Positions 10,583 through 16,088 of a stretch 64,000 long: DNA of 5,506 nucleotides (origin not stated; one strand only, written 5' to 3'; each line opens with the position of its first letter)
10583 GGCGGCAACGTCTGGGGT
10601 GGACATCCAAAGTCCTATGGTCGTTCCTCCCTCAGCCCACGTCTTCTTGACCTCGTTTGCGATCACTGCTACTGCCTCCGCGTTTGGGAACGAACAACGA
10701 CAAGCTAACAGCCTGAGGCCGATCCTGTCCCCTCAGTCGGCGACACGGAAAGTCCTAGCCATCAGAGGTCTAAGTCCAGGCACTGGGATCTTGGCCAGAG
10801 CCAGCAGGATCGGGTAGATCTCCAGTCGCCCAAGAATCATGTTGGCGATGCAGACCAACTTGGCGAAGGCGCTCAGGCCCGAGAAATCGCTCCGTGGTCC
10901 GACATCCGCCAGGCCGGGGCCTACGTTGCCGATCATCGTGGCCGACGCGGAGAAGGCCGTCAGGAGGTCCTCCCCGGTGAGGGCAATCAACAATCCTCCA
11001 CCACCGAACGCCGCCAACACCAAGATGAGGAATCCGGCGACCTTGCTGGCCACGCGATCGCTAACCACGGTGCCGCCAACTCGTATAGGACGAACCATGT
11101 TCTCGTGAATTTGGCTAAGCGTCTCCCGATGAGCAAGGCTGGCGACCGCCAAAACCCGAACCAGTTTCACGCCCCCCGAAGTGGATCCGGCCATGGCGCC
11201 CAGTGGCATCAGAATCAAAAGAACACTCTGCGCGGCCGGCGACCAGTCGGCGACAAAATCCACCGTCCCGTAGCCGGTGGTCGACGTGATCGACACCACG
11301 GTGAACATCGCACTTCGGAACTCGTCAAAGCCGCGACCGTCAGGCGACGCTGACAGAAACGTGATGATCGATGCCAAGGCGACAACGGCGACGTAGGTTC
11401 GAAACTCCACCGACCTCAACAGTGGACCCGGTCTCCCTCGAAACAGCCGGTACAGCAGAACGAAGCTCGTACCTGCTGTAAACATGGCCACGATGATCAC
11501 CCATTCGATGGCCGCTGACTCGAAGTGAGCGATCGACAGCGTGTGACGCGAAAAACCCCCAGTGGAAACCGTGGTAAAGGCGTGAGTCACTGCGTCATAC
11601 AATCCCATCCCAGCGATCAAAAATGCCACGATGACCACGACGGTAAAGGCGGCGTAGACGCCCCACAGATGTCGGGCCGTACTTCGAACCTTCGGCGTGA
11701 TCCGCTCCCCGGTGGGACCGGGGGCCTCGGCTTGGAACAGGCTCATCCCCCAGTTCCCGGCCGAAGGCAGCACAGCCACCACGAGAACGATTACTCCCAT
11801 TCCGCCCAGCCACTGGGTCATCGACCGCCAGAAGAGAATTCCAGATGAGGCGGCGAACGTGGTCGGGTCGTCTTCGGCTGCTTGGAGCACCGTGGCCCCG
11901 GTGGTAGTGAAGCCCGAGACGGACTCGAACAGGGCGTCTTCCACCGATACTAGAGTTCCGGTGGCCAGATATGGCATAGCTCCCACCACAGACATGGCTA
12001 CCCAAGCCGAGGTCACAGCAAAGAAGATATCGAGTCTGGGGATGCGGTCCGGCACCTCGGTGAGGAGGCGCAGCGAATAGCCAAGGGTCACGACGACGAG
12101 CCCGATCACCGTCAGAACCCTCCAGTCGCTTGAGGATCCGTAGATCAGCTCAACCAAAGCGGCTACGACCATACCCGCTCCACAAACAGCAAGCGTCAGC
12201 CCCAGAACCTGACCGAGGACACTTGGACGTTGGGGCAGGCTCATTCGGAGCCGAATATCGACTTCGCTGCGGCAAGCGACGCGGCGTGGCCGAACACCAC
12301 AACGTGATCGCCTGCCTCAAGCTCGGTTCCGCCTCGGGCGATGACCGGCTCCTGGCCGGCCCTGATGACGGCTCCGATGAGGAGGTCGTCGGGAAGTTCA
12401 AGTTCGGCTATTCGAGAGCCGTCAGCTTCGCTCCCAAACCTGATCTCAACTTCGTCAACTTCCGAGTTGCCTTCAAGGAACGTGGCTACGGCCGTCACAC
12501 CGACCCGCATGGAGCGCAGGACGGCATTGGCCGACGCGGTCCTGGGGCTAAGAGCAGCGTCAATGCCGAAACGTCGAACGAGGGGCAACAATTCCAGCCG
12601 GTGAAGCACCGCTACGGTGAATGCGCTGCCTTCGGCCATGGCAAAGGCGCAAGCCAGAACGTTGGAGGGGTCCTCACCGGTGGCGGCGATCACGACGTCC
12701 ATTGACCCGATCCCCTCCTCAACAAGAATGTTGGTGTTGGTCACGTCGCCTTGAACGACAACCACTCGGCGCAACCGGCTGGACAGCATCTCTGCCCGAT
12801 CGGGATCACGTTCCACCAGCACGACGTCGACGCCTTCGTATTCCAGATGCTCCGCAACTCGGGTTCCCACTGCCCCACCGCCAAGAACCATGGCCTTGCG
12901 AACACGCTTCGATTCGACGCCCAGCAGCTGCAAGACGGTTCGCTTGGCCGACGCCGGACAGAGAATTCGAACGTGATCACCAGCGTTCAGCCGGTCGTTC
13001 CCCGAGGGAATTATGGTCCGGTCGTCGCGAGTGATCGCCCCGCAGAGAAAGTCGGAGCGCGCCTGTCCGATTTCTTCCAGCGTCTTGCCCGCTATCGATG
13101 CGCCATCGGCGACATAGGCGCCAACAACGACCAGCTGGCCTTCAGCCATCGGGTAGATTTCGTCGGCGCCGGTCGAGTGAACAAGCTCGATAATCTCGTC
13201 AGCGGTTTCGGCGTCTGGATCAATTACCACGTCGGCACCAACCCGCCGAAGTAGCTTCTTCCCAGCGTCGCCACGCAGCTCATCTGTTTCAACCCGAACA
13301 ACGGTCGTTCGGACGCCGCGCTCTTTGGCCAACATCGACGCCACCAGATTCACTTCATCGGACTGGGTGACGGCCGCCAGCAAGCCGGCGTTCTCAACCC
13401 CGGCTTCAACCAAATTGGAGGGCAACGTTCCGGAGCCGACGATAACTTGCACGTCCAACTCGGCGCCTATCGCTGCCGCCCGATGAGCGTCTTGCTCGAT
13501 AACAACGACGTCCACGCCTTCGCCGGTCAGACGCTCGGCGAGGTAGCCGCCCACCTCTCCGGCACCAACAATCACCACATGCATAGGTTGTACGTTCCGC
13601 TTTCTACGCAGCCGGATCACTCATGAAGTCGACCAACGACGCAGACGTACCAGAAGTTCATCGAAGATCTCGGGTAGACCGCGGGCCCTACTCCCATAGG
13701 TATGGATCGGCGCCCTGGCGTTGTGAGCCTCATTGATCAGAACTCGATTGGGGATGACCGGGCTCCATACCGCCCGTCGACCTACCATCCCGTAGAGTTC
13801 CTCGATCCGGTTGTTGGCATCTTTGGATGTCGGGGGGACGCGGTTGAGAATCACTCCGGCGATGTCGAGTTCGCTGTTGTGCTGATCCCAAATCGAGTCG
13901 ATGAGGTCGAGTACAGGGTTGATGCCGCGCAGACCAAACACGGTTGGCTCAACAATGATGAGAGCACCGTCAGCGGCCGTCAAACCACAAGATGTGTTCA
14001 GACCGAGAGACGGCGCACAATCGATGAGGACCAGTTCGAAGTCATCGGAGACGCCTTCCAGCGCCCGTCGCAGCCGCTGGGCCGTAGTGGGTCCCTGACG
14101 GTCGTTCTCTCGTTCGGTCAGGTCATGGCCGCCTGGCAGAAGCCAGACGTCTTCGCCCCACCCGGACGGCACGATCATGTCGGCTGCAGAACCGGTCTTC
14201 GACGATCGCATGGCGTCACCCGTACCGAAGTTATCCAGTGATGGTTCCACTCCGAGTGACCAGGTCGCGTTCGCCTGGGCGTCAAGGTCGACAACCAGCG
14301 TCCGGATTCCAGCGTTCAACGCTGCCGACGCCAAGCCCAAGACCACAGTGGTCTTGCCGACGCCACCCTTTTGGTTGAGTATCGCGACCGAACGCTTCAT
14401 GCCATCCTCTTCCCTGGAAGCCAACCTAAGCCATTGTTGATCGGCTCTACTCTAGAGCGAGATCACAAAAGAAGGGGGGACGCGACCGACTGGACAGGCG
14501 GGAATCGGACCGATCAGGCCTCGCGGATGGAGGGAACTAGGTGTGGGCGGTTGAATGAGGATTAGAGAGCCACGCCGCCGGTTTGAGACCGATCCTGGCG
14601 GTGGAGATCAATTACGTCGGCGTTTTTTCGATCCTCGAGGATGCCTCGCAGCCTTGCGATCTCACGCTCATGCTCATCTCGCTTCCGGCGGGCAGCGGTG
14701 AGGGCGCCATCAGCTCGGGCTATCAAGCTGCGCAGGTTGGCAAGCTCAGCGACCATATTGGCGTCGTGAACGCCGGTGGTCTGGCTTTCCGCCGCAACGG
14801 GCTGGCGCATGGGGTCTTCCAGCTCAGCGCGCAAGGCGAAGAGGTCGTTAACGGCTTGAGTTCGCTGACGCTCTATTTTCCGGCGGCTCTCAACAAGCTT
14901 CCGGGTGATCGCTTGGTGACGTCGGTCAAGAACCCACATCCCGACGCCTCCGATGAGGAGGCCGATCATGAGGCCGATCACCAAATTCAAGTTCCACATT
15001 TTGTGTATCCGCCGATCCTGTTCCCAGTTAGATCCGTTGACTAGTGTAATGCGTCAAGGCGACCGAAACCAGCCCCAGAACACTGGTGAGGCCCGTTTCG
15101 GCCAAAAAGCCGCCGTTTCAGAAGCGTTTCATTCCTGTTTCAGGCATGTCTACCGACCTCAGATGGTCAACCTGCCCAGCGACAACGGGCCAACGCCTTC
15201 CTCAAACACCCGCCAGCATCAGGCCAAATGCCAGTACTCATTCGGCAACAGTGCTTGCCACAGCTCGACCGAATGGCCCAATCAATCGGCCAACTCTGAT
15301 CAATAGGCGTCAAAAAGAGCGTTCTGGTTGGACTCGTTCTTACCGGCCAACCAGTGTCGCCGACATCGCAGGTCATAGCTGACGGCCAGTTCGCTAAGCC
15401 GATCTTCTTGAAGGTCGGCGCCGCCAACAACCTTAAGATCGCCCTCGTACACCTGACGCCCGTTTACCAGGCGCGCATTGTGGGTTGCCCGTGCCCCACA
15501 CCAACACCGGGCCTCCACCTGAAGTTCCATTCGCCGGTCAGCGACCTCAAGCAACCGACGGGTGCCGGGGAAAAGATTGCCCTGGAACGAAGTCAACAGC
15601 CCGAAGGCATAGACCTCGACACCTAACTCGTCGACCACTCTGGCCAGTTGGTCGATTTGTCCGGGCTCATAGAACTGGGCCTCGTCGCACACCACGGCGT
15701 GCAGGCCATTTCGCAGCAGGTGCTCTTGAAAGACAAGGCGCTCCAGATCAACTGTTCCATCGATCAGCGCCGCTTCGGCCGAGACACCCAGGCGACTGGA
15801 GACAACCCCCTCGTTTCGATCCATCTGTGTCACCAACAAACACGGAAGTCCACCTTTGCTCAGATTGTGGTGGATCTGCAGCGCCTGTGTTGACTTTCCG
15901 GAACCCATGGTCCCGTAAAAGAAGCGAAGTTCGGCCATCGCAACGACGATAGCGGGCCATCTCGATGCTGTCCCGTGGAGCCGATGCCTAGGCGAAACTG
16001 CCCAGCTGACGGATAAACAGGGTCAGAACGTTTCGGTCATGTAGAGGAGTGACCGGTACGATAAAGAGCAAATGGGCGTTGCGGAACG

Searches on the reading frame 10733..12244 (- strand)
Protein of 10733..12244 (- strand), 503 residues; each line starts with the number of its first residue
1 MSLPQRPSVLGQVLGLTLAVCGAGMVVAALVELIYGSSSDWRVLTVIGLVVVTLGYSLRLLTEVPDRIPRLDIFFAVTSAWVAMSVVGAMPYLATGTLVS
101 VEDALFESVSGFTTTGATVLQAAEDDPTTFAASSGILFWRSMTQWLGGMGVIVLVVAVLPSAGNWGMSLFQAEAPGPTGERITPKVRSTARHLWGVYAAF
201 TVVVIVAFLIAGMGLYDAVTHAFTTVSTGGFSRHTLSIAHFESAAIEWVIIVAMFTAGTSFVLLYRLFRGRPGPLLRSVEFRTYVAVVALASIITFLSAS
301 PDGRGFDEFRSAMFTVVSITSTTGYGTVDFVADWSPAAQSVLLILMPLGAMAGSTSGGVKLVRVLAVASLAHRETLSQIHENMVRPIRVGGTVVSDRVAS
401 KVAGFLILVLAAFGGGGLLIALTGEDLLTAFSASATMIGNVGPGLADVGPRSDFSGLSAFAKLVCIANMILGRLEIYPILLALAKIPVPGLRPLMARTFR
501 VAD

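Call 65: search_protein_families(library=pfam, proteins=[window:10733-12244:-], max_evalue=0.001)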
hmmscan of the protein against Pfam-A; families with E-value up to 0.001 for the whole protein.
window:10733-12244:- (503 aa): 1 family
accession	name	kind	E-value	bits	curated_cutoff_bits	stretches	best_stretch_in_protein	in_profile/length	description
PF02386.22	TrkH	-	1.4e-60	205.7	27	2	73-270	35-243/502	Cation transport protein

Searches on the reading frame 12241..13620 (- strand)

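Call 65: search_protein_families(library=pfam, proteins=[window:12241-13620:-], max_evalue=0.001)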
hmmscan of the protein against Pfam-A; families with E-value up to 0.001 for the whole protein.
window:12241-13620:- (459 aa): 20 families
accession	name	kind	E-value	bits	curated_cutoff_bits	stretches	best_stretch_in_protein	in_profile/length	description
PF02254.24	TrkA_N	-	8.9e-48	161.9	23.8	2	15-135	1-116/116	TrkA-N domain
PF02080.26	TrkA_C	-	4.4e-26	91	27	2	390-457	3-71/71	TrkA-C domain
PF01488.26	Shikimate_DH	-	2.4e-13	50.8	24.3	2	239-316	11-85/138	Shikimate / quinate 5-dehydrogenase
PF13241.12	NAD_binding_7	-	5.2e-11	43.5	22.1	2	9-108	4-92/104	Putative NAD(P)-binding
PF02558.23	ApbA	-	1.3e-10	41.5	22.2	1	244-314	2-74/150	Ketopantoate reductase PanE/ApbA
PF03807.23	F420_oxidored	-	5.2e-08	33.8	21.6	0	15-61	2-50/94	NADP oxidoreductase coenzyme F420-dependent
PF03435.24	Sacchrp_dh_NADP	-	1.3e-07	32.5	25.1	1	244-317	2-79/129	Saccharopine dehydrogenase NADP binding domain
PF01370.27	Epimerase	-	3.4e-07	30.4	20.9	0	244-319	2-79/240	NAD dependent epimerase/dehydratase family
PF01494.25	FAD_binding_3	-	5.3e-07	29.6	22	0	14-47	3-36/349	FAD binding domain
PF01210.29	NAD_Gly3P_dh_N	-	4e-06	27.3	23.1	0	244-299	3-58/158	NAD-dependent glycerol-3-phosphate dehydrogenase N-terminus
PF07992.20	Pyr_redox_2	-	6.1e-06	26.3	26.1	1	13-288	1-194/291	Pyridine nucleotide-disulphide oxidoreductase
PF13450.12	NAD_binding_8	-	8.6e-06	26.4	21.9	0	17-46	1-30/68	NAD(P)-binding Rossmann-like domain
PF02826.25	2-Hacid_dh_C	-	8.6e-06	25.7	25.1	0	7-48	31-72/178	D-isomer specific 2-hydroxyacid dehydrogenase, NAD binding domain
PF01262.27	AlaDh_PNT_C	-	1.5e-05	24.9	23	1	234-313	22-99/214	Alanine dehydrogenase/PNT, C-terminal domain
PF01266.30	DAO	-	2.5e-05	24.4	27.9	0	244-281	3-40/353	FAD dependent oxidoreductase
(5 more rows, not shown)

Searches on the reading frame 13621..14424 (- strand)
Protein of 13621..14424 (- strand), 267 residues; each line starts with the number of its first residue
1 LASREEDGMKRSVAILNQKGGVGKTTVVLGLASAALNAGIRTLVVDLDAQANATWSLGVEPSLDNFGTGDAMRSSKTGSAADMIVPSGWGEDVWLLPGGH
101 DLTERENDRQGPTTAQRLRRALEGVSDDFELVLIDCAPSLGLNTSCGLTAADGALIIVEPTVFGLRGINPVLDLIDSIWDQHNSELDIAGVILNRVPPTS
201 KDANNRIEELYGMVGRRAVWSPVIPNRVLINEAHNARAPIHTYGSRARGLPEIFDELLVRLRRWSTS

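Call 65: search_protein_families(library=pfam, proteins=[window:13621-14424:-], max_evalue=0.001)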
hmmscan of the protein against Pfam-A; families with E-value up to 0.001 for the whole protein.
window:13621-14424:- (267 aa): 5 families
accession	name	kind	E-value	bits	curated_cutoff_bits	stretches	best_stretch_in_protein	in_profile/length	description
PF13614.12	AAA_31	-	1.1e-34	120.4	27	1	11-188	2-177/177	AAA domain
PF01656.29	CbiA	-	3.7e-23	82.3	25.4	1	13-236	1-121/125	CobQ/CobB/MinD/ParA nucleotide binding domain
PF06564.18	CBP_BcsQ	-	1.4e-06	28.5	21.3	1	15-161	6-148/234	Cellulose biosynthesis protein BcsQ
PF09140.17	MipZ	-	2e-05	24.5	20.7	1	13-51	3-41/262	ATPase MipZ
PF10609.15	ParA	-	9.3e-05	22.4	27.1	1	9-49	2-42/246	NUBPL iron-transfer P-loop NTPase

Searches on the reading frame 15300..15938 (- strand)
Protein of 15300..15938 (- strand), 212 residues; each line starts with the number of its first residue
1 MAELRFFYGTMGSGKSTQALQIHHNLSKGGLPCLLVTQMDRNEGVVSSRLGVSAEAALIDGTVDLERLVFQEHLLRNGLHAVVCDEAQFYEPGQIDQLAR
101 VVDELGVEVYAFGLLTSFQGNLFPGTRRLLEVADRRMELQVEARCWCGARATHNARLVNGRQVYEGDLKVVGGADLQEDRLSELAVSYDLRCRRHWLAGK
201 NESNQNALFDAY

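Call 65: search_protein_families(library=pfam, proteins=[window:15300-15938:-], max_evalue=0.001)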
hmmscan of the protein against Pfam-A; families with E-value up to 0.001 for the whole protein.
window:15300-15938:- (212 aa): 1 family
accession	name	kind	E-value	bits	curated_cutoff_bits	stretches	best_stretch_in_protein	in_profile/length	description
PF00265.24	TK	-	6.5e-24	85.2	20.6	1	3-176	2-167/176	Thymidine kinase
